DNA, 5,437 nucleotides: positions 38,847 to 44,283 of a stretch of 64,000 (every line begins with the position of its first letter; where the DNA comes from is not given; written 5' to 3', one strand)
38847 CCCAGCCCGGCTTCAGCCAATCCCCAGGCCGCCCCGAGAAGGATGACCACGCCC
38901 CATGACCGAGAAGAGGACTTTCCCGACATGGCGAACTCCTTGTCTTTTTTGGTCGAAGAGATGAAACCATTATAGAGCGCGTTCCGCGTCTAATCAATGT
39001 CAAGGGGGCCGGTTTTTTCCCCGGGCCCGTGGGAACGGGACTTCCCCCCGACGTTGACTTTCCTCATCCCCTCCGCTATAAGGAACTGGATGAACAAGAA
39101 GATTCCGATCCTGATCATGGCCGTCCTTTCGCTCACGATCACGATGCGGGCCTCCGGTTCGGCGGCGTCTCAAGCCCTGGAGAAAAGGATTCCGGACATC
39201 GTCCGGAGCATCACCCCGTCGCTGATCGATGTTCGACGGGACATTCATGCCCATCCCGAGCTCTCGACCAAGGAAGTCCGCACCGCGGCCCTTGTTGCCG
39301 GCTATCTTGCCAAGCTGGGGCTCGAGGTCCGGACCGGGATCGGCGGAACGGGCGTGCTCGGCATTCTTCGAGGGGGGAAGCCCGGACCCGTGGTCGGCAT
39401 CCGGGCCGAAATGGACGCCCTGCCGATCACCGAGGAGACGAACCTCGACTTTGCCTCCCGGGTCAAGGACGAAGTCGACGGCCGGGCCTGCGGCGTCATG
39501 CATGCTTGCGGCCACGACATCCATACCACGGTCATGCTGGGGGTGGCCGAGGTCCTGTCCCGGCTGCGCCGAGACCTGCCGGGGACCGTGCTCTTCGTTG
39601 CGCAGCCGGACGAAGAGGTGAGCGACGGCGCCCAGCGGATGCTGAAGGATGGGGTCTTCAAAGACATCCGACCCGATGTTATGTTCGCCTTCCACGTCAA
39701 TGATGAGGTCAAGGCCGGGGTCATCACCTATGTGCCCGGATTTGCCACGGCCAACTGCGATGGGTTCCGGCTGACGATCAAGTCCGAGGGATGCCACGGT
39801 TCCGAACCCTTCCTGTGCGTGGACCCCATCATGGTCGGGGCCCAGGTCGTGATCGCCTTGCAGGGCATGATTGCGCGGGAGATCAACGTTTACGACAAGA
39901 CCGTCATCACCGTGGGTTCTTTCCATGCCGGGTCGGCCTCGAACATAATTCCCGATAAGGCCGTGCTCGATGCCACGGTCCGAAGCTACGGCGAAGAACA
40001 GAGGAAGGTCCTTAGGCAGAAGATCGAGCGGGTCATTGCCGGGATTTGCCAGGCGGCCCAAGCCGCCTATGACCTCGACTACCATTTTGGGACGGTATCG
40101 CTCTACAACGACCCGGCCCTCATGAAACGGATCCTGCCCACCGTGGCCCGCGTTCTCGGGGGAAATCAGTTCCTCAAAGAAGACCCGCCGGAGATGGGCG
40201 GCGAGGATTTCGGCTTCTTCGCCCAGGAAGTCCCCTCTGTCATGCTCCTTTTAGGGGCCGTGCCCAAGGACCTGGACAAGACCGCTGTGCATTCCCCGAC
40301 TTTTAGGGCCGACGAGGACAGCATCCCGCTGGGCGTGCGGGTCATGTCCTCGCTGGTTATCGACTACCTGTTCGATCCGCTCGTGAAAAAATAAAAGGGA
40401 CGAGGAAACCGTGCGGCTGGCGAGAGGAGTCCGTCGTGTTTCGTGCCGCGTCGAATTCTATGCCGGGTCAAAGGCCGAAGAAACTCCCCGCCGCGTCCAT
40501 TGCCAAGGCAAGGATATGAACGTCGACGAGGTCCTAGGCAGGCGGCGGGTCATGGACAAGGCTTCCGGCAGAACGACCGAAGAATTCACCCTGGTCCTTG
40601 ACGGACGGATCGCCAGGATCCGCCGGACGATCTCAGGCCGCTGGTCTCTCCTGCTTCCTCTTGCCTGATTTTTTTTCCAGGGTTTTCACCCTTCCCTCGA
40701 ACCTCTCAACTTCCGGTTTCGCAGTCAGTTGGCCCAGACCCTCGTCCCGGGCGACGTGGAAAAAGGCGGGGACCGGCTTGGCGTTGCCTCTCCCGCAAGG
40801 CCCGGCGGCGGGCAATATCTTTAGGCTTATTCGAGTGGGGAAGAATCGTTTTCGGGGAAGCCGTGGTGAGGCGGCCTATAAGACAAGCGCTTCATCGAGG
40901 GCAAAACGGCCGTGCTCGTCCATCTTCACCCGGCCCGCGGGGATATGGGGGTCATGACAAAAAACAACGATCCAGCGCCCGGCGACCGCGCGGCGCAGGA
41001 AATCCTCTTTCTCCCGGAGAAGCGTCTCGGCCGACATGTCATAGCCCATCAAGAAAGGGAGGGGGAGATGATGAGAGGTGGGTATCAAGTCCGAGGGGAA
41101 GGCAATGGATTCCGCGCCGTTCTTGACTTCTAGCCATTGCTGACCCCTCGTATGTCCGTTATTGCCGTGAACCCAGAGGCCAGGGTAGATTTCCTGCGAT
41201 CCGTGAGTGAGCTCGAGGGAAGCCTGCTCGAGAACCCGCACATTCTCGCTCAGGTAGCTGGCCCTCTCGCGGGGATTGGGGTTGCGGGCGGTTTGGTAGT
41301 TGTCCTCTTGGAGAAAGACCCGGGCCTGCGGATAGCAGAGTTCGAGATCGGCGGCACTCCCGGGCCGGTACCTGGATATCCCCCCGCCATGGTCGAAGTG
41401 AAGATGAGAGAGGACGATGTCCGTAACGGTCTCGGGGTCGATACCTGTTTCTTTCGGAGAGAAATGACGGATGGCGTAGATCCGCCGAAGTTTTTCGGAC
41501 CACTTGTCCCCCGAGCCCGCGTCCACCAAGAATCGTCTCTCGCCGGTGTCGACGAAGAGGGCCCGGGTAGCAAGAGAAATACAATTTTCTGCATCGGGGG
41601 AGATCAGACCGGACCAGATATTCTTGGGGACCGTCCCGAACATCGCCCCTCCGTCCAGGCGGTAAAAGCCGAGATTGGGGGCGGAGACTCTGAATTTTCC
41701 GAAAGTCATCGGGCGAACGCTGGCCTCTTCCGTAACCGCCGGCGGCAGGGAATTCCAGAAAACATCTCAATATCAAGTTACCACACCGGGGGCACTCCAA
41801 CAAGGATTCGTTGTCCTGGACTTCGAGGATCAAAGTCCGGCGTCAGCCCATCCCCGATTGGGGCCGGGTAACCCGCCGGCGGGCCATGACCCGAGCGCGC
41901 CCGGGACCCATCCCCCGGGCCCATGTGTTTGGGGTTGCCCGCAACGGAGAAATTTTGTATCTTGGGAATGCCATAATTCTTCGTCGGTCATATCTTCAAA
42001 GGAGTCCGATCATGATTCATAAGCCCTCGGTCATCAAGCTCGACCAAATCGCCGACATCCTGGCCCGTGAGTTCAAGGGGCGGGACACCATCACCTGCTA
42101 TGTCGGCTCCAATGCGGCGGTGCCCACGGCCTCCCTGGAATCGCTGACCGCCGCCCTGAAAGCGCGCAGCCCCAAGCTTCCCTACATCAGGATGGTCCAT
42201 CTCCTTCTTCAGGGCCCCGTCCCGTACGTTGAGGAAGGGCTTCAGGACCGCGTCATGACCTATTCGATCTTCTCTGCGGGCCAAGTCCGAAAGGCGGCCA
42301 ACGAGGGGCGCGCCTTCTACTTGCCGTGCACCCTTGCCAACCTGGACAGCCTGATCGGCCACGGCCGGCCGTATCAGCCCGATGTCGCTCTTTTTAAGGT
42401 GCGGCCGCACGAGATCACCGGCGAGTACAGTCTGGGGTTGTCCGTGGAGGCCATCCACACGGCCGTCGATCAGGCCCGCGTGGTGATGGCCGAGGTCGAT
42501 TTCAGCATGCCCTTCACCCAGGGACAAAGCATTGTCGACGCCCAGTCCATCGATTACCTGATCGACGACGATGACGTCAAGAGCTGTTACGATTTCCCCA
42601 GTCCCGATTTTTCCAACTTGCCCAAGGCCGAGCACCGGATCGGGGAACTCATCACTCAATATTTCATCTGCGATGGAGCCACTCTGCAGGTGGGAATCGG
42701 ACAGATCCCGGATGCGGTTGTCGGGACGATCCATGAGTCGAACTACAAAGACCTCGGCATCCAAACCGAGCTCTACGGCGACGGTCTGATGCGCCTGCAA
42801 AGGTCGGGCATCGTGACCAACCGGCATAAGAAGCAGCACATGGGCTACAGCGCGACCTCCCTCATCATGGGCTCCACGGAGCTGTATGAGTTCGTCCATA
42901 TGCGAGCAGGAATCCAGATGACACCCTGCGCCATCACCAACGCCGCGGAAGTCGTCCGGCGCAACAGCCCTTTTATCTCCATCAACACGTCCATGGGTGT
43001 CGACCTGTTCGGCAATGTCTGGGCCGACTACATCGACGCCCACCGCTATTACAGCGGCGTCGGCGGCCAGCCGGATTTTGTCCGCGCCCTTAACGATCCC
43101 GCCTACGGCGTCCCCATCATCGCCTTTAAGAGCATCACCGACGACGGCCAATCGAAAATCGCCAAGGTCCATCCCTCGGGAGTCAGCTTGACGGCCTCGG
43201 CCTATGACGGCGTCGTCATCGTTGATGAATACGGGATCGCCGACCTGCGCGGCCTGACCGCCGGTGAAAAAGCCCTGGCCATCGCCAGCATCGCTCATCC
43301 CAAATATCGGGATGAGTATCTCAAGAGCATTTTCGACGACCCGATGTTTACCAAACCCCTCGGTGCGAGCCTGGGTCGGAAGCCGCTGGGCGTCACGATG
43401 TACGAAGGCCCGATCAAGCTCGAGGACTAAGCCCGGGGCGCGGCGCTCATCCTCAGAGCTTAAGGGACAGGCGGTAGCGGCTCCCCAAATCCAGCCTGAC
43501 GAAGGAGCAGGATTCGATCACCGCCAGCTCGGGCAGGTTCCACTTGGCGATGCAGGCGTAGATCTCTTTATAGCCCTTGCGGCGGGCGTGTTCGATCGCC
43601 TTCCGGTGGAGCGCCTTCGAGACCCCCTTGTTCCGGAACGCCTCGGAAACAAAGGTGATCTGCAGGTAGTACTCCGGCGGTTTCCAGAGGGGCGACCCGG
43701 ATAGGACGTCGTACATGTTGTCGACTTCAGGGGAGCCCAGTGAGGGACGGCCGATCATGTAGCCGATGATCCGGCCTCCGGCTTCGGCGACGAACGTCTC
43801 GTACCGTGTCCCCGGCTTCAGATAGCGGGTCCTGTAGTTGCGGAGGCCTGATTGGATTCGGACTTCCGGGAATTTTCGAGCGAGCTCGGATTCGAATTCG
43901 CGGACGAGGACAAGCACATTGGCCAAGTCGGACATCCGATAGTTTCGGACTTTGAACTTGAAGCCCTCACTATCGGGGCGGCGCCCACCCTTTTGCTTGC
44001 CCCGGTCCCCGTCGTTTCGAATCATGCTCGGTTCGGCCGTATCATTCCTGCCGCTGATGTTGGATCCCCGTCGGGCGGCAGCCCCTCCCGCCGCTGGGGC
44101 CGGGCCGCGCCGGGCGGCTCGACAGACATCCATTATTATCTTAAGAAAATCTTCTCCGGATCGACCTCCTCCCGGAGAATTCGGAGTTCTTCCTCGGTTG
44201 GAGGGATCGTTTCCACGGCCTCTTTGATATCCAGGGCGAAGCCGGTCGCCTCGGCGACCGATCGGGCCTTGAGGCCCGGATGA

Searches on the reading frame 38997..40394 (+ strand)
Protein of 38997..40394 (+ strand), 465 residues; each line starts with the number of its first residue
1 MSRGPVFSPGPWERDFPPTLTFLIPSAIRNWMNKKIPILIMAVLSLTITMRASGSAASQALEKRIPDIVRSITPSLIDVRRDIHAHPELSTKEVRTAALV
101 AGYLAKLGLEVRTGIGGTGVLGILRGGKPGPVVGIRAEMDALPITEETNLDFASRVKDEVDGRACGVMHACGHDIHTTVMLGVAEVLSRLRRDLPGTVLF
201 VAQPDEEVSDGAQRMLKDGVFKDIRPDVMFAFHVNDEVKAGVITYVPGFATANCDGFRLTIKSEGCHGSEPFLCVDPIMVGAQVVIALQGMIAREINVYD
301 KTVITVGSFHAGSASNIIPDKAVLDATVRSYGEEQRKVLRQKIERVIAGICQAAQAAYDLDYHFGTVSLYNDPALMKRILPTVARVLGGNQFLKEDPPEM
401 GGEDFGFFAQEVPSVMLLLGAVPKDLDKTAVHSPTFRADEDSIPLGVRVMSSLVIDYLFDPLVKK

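Call 8: search_protein_families(library=pfam, proteins=[window:38997-40394:+])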
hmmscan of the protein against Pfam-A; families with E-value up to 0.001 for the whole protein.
window:38997-40394:+ (465 aa): 2 families
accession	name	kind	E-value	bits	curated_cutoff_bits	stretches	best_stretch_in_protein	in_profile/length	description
PF01546.33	Peptidase_M20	-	6.2e-39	134.5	24.6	1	135-454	2-204/206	Peptidase family M20/M25/M40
PF07687.19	M20_dimer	-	3.4e-13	49.9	21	1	255-348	7-100/107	Peptidase dimerisation domain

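Call 57: search_protein_families(library=ncbifam, proteins=[window:38997-40394:+], max_evalue=1e-10)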
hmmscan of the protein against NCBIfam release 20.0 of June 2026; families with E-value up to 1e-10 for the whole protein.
window:38997-40394:+ (465 aa): 3 families
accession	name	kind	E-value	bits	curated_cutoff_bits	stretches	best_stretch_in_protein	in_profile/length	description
NF040868.1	carboxypep_CpsA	equivalog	5.1e-99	331.7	500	1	64-457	3-389/391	carboxypeptidase CpsA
TIGR01891.1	amidohydrolases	subfamily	6.6e-99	331.5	153.75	1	76-446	1-366/366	amidohydrolase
NF038260.1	ectoine_DoeB_2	equivalog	6.9e-68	229.2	550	1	77-454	9-376/378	N(2)-acetyl-L-2,4-diaminobutanoate deacetylase DoeB2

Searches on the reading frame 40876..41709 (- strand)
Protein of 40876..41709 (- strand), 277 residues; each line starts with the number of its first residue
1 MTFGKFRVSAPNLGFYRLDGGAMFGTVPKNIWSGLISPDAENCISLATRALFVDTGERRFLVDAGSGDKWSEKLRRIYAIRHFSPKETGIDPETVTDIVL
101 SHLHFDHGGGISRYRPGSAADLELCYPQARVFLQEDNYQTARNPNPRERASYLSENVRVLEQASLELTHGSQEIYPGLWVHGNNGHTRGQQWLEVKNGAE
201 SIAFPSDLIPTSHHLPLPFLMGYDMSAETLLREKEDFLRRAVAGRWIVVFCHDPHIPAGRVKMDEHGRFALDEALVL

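Call 8: search_protein_families(library=pfam, proteins=[window:40876-41709:-])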
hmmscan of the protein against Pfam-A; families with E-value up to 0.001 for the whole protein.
window:40876-41709:- (277 aa): 2 families
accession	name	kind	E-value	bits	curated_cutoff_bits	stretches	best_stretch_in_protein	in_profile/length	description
PF00753.33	Lactamase_B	-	3.6e-12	47.1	22.7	1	50-227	8-174/196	Metallo-beta-lactamase superfamily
PF12706.13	Lactamase_B_2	-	2e-05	24.7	27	1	58-145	1-82/200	Beta-lactamase superfamily domain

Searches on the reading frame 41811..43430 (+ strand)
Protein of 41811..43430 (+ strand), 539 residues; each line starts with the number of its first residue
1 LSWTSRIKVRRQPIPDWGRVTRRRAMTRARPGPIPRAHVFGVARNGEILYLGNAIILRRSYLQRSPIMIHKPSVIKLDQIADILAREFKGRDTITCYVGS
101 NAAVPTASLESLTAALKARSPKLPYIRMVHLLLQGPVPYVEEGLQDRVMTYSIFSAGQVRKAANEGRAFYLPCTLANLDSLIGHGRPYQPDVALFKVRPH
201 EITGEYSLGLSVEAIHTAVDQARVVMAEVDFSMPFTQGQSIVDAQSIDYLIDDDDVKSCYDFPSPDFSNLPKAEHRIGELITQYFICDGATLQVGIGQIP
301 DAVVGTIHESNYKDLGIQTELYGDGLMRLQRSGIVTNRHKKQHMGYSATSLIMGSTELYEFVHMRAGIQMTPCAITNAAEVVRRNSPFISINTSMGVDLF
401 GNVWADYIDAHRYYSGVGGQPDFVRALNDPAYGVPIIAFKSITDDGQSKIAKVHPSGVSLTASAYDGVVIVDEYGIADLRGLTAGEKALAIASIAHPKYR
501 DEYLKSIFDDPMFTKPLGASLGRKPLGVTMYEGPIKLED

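Call 9: search_protein_families(library=pfam, proteins=[window:41811-43430:+])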
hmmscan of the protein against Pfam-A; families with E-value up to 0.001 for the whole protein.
window:41811-43430:+ (539 aa): 2 families
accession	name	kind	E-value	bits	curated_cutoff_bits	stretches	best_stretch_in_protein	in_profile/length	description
PF13336.12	AcetylCoA_hyd_C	-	1.3e-38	132.8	23.7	1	354-505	1-152/154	Acetyl-CoA hydrolase/transferase C-terminal domain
PF02550.21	AcetylCoA_hydro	-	1.4e-06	28.9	24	1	153-255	89-191/198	Acetyl-CoA hydrolase/transferase N-terminal domain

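Call 57: search_protein_families(library=ncbifam, proteins=[window:41811-43430:+], max_evalue=1e-10)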
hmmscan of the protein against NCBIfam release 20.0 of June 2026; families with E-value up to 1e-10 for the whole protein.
window:41811-43430:+ (539 aa): 4 families
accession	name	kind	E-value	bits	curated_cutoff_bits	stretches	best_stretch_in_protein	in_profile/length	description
TIGR03948.1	butyr_acet_CoA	equivalog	4.6e-49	167.4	674.8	1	108-506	34-433/445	butyryl-CoA:acetate CoA-transferase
TIGR03458.1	YgfH_subfam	subfamily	4.2e-33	114.7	658.7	1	290-502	253-454/489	succinate CoA transferase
NF053853.1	ScActCoATferScpC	equivalog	2.1e-29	102.6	500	1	290-507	257-462/493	succinyl-CoA:acetate CoA-transferase ScpC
NF053666.1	BtrAceCoATfers1341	equivalog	5.9e-26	91.4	740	1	288-503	250-458/492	butyryl-CoA:acetate CoA transferase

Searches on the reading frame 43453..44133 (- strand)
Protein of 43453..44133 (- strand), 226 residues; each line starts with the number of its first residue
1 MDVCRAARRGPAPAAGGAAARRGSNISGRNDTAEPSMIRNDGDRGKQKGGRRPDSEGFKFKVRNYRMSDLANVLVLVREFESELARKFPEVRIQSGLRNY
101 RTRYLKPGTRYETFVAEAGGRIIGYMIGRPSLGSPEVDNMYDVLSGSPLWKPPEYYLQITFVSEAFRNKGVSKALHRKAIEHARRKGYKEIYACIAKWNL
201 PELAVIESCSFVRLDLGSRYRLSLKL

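Call 8: search_protein_families(library=pfam, proteins=[window:43453-44133:-])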
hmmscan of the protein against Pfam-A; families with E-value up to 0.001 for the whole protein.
window:43453-44133:- (226 aa): 5 families
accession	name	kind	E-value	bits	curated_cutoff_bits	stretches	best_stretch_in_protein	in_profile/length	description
PF00583.31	Acetyltransf_1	-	2.3e-13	50.9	20.7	1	82-211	6-116/116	Acetyltransferase (GNAT) family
PF14542.12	Acetyltransf_CG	-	7.2e-07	29.7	30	1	155-194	25-64/80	GCN5-related N-acetyl-transferase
PF13508.13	Acetyltransf_7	-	4.3e-06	27.5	27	1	111-191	3-65/84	Acetyltransferase (GNAT) domain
PF13480.13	Acetyltransf_6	-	0.00018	22.2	22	0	155-191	96-132/143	Acetyltransferase (GNAT) domain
PF13673.13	Acetyltransf_10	-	0.00027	21.4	23.6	0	108-190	28-87/128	Acetyltransferase (GNAT) domain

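Call 57: search_protein_families(library=ncbifam, proteins=[window:43453-44133:-], max_evalue=1e-10)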
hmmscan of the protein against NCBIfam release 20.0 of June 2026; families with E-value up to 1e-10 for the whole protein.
window:43453-44133:- (226 aa): 0 families
